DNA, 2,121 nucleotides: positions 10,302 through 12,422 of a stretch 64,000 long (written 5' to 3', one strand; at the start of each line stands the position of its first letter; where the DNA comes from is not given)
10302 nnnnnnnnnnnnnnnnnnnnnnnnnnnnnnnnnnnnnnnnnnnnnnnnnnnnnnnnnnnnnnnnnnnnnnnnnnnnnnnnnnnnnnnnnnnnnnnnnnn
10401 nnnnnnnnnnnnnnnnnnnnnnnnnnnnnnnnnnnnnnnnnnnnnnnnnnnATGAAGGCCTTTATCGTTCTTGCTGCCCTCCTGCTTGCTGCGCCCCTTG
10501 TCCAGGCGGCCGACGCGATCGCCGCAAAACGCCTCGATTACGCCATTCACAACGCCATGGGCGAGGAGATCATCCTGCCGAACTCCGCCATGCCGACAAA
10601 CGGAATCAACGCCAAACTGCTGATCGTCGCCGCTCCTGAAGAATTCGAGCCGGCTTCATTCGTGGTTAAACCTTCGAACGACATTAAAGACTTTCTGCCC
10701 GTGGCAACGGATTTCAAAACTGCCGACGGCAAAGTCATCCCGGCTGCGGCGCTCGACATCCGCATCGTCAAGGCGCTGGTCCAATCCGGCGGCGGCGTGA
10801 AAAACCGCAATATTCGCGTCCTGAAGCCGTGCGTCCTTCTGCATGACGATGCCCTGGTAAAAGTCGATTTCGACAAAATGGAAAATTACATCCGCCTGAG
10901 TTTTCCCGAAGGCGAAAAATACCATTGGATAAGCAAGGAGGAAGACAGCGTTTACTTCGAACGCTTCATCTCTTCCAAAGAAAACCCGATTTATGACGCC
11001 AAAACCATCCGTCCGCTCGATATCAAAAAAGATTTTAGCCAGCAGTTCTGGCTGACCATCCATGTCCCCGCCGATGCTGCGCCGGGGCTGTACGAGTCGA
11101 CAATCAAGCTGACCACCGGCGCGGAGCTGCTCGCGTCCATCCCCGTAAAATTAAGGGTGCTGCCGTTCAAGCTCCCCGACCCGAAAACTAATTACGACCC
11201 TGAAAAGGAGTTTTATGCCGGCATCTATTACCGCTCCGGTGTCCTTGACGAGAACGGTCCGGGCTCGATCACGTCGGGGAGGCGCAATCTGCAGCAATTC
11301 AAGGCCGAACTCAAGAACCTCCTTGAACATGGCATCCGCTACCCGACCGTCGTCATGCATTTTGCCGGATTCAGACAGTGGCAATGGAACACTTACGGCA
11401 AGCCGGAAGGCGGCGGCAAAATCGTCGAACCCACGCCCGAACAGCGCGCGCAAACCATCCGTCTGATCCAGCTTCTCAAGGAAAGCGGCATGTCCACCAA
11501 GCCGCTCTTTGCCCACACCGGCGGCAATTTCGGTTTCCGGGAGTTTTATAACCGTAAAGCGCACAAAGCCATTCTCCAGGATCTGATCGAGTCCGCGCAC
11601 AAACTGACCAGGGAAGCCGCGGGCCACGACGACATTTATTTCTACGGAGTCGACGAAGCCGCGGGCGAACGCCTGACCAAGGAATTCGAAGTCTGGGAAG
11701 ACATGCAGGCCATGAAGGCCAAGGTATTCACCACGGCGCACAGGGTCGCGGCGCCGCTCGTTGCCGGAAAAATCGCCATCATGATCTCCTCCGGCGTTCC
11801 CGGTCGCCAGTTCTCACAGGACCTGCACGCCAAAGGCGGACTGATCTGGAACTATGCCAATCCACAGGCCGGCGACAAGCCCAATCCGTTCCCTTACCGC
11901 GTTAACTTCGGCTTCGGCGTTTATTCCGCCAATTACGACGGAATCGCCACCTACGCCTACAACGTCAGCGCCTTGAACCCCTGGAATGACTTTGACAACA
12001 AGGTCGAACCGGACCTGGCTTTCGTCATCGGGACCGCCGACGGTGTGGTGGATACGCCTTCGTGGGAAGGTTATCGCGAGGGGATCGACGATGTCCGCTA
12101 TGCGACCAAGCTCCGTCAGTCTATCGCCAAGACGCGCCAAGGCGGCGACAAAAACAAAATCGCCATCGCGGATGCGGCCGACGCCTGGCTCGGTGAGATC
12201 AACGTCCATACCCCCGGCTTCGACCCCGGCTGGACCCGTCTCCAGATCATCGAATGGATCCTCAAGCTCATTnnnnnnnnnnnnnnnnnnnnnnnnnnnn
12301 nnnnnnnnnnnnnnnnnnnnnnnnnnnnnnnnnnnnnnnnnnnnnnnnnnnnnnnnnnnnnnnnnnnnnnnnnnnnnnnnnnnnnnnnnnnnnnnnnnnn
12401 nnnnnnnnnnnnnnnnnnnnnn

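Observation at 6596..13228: Tandemly duplicated two-gene cassette: secreted DUF4091/GH123-like enzyme plus a trans-encoded CBM9-like partner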

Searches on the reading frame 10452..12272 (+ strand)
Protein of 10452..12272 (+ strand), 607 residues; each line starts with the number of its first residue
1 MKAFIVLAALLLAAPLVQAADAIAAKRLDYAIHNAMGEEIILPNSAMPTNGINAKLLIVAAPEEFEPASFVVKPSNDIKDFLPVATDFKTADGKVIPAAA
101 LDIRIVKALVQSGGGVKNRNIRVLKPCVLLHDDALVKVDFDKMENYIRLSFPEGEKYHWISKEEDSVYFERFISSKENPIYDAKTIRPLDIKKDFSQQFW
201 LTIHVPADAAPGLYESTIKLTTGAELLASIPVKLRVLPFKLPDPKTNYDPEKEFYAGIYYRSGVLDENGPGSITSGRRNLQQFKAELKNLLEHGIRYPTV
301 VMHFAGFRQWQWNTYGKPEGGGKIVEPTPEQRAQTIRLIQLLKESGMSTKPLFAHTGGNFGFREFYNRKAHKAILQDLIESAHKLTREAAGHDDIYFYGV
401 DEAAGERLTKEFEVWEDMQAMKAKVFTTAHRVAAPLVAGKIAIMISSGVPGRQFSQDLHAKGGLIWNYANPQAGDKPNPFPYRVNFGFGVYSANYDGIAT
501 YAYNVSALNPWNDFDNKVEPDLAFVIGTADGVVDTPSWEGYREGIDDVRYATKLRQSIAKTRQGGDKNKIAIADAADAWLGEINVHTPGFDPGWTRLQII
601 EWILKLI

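Call 9: search_protein_families(library=pfam, proteins=[window:10452-12272:+], max_evalue=0.1)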
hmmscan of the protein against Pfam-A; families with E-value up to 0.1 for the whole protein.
window:10452-12272:+ (607 aa): 2 families
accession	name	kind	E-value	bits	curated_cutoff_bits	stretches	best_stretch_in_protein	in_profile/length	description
PF22680.2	Glyco_hydro_123_N_2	-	3.8e-06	27.2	27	1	185-221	105-141/142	Glycoside hydrolase 123 N-terminal domain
PF19543.5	GH123_N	-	0.0024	16.2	22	1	187-237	256-306/969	Glycoside hydrolase 123, N-terminal domain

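Call 12: search_solved_structures(query=window:10452-12272:+, max_evalue=10, show_alignments=2)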
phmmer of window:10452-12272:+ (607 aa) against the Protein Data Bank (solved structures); distinct sequences matched with E-value up to 10: 6.
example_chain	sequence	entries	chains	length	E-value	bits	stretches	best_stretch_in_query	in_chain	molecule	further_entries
8k2j_A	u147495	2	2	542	0.03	15.9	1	178-240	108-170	Oligosaccharide/Monosaccharide-releasing beta-N-acetylgalactosaminidase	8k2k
8k2f_A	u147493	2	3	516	0.25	12.9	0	456-551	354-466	Oligosaccharide-releasing beta-N-acetylgalactosaminidase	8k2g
5fqg_A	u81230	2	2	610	0.75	11.3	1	188-244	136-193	BETA-N-ACETYLGALACTOSAMINIDASE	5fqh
5fqe_A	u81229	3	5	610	0.75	11.3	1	188-244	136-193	BETA-N-ACETYLGALACTOSAMINIDASE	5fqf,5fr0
8k2l_A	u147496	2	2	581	1.1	10.8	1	522-559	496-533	Monosaccharide-releasing beta-N-acetylgalactosaminidase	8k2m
7uy8_C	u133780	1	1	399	1.2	10.7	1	135-181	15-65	DNA primase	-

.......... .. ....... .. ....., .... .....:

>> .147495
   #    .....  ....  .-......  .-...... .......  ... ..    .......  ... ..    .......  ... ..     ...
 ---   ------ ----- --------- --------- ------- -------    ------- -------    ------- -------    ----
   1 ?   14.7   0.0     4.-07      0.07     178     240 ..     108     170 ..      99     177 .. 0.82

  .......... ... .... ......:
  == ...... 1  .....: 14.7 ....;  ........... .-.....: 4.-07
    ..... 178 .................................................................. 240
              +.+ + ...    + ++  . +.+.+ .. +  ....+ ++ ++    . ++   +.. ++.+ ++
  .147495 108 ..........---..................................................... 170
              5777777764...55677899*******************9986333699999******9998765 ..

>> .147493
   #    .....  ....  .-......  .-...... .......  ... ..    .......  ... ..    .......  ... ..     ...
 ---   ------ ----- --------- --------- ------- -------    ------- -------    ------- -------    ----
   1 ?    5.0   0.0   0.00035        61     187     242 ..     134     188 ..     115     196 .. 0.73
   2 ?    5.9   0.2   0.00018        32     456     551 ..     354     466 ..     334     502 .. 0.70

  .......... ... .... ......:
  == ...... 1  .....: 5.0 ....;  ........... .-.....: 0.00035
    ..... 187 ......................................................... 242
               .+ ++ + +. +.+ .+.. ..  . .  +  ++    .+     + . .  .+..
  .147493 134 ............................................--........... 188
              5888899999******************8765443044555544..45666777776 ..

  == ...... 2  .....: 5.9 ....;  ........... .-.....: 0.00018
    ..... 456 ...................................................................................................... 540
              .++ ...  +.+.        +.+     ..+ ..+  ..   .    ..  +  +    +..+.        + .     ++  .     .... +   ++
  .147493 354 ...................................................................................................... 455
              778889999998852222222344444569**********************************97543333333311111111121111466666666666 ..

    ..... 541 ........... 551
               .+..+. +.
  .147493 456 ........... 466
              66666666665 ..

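Call 14: find_homologous_proteins(query=window:10452-12272:+, max_evalue=0.00001)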
Query window:10452-12272:+ (607 aa): 65 proteins with E <= 0.00001 among 8000 candidates.
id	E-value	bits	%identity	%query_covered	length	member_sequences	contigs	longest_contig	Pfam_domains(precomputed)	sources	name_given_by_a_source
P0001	0.0e+0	1399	100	100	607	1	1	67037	PF22680.3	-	-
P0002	0.0e+0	1151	80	100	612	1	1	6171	-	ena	-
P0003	1.1e-245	835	62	95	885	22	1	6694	PF13385.14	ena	-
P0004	1.4e-226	772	59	98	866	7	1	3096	PF13385.14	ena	-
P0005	3.7e-223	760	57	99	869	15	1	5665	PF13385.14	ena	-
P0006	5.3e-196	671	53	97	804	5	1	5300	PF13385.14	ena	-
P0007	5.4e-194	664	54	96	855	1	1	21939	PF22680.3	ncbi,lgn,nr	ncbi:MAG: hypothetical protein PHV28_04945 [Kiritimatiellae bacterium]|nr:hypothetical protein [Kiri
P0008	4.8e-192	658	53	97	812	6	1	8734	PF13385.14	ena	-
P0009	1.3e-191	656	52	99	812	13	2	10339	PF13385.14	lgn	-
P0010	4.3e-191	655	51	96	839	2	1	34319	PF13385.14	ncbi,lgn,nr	ncbi:MAG: hypothetical protein PHV28_02235 [Kiritimatiellae bacterium]|nr:hypothetical protein [Kiri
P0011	7.4e-183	627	49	100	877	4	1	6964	PF13385.14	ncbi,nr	ncbi:MAG: hypothetical protein J6A21_08930 [Lentisphaeria bacterium]|nr:hypothetical protein [Lentis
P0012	2.5e-163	563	49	95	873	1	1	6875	PF13385.14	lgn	-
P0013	1.0e-158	548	45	95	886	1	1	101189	PF13385.14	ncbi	-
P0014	2.2e-153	530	44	95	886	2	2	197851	PF13385.14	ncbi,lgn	-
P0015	1.1e-150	521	45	96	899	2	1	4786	PF13385.14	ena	-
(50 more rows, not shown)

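Call 16: search_solved_structures(query=A1, max_evalue=1, show_alignments=3)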
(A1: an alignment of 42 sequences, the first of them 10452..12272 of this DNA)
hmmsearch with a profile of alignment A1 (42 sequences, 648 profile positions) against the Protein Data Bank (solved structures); distinct sequences matched with E-value up to 1: 13.
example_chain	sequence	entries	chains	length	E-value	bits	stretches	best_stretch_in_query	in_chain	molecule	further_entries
8k2f_A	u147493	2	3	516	2e-16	62.7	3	258-312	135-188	Oligosaccharide-releasing beta-N-acetylgalactosaminidase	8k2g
5l7r_A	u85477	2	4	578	1.2e-12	50.3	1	259-569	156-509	glycoside hydrolase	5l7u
5l7v_A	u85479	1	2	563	1.5e-12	50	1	259-569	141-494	glycoside hydrolase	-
8k2j_A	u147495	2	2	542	1e-10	43.9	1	259-596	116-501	Oligosaccharide/Monosaccharide-releasing beta-N-acetylgalactosaminidase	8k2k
5fqe_A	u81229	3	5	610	9.5e-08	34.1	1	259-465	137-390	BETA-N-ACETYLGALACTOSAMINIDASE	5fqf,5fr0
5fqg_A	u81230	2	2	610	1.3e-06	30.4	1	259-375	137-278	BETA-N-ACETYLGALACTOSAMINIDASE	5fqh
8k2l_A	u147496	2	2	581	3.3e-06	29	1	524-600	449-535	Monosaccharide-releasing beta-N-acetylgalactosaminidase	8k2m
8q8h_A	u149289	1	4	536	3.8e-05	25.5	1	265-457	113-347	beta-D-GalNAcase from Niabella aurantiaca DSM 17617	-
8p4l_A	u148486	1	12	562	4.5e-05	25.2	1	265-456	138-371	Beta-N-acetylgalactosaminidase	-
7uek_A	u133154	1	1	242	0.0029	19.3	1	343-427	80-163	OT3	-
8t1i_J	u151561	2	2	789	0.066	14.8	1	24-123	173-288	Mediator of RNA polymerase II transcription subunit 15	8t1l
5cwd_A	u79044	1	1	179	0.19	13.3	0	379-433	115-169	Designed helical repeat protein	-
7faw_A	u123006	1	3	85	0.47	12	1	375-440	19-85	Transcription elongation factor S-II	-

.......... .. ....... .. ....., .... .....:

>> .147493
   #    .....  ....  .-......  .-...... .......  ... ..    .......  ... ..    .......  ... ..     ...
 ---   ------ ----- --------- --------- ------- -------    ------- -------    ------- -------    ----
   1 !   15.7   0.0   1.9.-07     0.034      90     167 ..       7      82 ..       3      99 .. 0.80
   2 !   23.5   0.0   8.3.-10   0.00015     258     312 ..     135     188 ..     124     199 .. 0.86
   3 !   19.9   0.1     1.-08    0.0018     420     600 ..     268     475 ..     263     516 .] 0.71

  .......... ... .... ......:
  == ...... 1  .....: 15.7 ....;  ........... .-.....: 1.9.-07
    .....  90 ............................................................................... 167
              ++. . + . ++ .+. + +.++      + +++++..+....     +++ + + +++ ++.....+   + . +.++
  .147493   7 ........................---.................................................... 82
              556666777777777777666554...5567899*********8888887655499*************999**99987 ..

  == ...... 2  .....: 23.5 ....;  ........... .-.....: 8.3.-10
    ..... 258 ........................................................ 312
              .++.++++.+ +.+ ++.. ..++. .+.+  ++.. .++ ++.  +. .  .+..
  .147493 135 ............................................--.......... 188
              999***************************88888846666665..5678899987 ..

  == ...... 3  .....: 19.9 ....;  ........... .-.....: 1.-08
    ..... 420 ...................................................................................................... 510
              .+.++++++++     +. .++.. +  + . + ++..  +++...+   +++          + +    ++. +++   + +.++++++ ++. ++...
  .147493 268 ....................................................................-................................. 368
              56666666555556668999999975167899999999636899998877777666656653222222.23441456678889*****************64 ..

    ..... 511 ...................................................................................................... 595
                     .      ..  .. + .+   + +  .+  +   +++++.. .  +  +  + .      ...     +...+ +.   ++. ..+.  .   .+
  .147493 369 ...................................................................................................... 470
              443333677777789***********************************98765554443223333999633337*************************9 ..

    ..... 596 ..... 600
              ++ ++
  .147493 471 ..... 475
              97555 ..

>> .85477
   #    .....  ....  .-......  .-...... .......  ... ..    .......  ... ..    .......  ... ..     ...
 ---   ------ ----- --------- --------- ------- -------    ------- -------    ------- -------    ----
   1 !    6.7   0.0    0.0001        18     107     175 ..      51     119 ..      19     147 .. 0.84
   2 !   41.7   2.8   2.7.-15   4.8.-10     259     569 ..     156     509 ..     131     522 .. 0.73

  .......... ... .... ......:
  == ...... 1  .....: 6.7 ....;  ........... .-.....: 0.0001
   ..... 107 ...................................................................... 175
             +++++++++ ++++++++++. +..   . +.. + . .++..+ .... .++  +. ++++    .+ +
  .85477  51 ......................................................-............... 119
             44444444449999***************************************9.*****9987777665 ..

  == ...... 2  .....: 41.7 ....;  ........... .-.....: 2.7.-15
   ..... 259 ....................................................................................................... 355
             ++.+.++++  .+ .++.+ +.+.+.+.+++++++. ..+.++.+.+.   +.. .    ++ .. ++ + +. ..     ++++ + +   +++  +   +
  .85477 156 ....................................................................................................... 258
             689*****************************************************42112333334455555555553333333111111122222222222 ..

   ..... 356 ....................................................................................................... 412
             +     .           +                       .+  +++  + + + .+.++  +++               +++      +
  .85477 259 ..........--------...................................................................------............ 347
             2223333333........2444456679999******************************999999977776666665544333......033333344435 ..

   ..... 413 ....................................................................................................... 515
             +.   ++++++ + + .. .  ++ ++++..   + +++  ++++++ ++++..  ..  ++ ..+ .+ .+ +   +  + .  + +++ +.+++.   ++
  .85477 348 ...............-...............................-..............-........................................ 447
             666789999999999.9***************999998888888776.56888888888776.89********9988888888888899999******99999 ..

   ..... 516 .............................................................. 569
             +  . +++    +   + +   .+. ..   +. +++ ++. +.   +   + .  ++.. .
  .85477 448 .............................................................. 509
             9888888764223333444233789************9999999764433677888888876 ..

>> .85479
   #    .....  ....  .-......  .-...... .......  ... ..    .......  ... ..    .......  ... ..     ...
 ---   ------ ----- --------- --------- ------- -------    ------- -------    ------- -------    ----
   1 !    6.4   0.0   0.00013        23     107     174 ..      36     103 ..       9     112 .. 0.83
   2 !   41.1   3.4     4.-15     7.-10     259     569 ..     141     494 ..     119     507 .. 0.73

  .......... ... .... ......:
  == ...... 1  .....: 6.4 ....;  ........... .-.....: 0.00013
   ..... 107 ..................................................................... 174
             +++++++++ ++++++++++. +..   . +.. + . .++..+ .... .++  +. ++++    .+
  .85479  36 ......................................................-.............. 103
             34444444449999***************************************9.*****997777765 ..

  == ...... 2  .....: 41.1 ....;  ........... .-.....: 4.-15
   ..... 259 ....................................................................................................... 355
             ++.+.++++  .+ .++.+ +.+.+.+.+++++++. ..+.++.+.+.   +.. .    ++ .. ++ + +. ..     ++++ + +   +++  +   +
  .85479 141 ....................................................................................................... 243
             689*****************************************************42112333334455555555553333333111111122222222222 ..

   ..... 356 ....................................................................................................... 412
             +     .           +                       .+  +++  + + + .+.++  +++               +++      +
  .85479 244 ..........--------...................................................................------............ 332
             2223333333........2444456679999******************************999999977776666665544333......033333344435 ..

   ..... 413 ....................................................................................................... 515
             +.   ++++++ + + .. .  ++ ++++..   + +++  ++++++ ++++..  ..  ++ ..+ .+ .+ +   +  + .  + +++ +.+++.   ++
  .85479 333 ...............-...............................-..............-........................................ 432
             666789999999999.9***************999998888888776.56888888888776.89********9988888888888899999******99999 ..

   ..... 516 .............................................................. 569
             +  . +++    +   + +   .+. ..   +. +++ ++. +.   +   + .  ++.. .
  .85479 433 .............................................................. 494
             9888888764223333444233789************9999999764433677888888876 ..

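Call 17: search_protein_families(library=pfam, alignment_id=A1, max_evalue=0.01)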
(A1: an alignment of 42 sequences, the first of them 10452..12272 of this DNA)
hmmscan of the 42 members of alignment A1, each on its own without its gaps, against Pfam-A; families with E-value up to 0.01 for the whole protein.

A. member 1, window:10452-12272:+ (607 aa): 2 families
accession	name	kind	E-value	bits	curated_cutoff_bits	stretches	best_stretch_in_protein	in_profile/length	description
PF22680.2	Glyco_hydro_123_N_2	-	3.8e-06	27.2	27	1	185-221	105-141/142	Glycoside hydrolase 123 N-terminal domain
PF19543.5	GH123_N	-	0.0024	16.2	22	1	187-237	256-306/969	Glycoside hydrolase 123, N-terminal domain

B. families by the number of members that match (of 42 scanned): 11 families
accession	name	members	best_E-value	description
PF22680.2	Glyco_hydro_123_N_2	36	7.9e-12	Glycoside hydrolase 123 N-terminal domain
PF19543.5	GH123_N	25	2.6e-06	Glycoside hydrolase 123, N-terminal domain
PF13385.13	Laminin_G_3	12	1e-19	Concanavalin A-like lectin/glucanases superfamily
PF10633.15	NPCBM_assoc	4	0.00044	NPCBM-associated, NEW3 domain of alpha-galactosidase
PF06030.18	WxLIP_PGBD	3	0.0023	WxL Interacting Protein, peptidoglycan binding domain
PF03781.23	FGE-sulfatase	1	5.1e-41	Sulfatase-modifying factor enzyme 1-like domain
PF13320.12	GH123_cat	1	1.6e-05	Glycoside hydrolase 123, catalytic domain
PF02018.23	CBM_4_9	1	0.00011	Carbohydrate binding domain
PF01261.30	AP_endonuc_2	1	0.0014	Xylose isomerase-like TIM barrel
PF06452.16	CBM9_1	1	0.0018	Carbohydrate family 9 binding domain-like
PF13472.12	Lipase_GDSL_2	1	0.0072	GDSL-like Lipase/Acylhydrolase family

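Call 19: find_related_loci(query=A1, collection=genome_contigs, flank=10000)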
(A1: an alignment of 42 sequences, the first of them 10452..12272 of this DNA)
Query A1 (607 aa) in genome_contigs; peptide patterns used: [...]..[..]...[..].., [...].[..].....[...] (x = any residue, [..] = any of these).
598 stretches matched a pattern (row limit reached: there are more); 454 encode a relative of the query (tblastn E <= 1e-3); the best 80 are kept; 80 distinct loci.
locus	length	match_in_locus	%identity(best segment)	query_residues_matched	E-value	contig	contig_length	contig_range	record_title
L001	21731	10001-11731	63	28-606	0e+0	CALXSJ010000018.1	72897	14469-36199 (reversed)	MAG: uncultured Victivallales bacterium isolate BRZ_DM__bin34 genome assembly, contig: BRZ_DM__NODE_577_length_72897_cov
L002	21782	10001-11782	59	8-603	0e+0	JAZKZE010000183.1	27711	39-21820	MAG: Victivallales bacterium isolate T1900045092_TC20190086.MAGScoT_cleanbin_000011 SGB_4714_k141_4095781, whole genome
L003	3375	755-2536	58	8-603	0e+0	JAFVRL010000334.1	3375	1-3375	MAG: Lentisphaeria bacterium isolate RGIG5327 Sheep_Colon-2__c801904, whole genome shotgun sequence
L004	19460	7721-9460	54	25-606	0e+0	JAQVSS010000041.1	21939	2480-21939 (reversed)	MAG: Kiritimatiellae bacterium isolate STF1_28 NODE_5681_length_21939_cov_4.297405_Sandtown_F1, whole genome shotgun seq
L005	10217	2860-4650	45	11-606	5e-165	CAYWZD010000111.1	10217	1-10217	MAG TPA_asm: uncultured Victivallales bacterium isolate SRP216815_co1_168 genome assembly, contig: NODE_8898_length_1021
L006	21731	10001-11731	62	28-606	0e+0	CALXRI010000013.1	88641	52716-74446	MAG: uncultured Victivallales bacterium isolate BRZ_N__bin192 genome assembly, contig: BRZ_N__NODE_685_length_88641_cov_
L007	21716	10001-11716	41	24-606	5e-144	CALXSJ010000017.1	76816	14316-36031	MAG: uncultured Victivallales bacterium isolate BRZ_DM__bin34 genome assembly, contig: BRZ_DM__NODE_536_length_76816_cov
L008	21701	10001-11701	45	28-606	1e-153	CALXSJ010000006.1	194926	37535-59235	MAG: uncultured Victivallales bacterium isolate BRZ_DM__bin34 genome assembly, contig: BRZ_DM__NODE_86_length_194926_cov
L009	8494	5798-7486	36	36-606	1e-107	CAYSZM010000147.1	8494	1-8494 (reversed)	MAG TPA_asm: uncultured Victivallis sp. isolate SRP216815_co1_93 genome assembly, contig: NODE_11697_length_8494_cov_20.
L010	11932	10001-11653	36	41-606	7e-104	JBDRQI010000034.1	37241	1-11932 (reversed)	MAG: Candidatus Omnitrophota bacterium isolate MEGAHIT-group-2.36 k141_1228230, whole genome shotgun sequence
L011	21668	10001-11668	35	32-607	2e-99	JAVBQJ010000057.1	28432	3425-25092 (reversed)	MAG: Victivallaceae bacterium isolate EPI_MAG_00163 c_000004789960, whole genome shotgun sequence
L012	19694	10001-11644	34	41-606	8e-97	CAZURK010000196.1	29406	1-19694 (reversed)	MAG TPA_asm: uncultured Pirellulaceae bacterium isolate SRP077602_co10_409 genome assembly, contig: NODE_4891_length_294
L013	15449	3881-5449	36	43-606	5e-96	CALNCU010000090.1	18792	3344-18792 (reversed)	MAG TPA_asm: uncultured Armatimonadetes bacterium isolate SRR1561993_bin.101_CONCOCT_v1.1_MAG genome assembly, contig: E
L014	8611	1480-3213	33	2-606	2e-95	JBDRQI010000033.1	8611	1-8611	MAG: Candidatus Omnitrophota bacterium isolate MEGAHIT-group-2.36 k141_1226102, whole genome shotgun sequence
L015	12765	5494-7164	35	41-606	9e-95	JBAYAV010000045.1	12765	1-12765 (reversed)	MAG: Lentisphaeria bacterium isolate SO_2016_CLC_T2_103 scaffold05751_PH3_Jul20_2016, whole genome shotgun sequence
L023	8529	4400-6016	33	23-606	7e-90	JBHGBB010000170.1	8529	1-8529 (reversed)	MAG: bacterium isolate SBS.BIN.55 SBSBIN55_contig_170, whole genome shotgun sequence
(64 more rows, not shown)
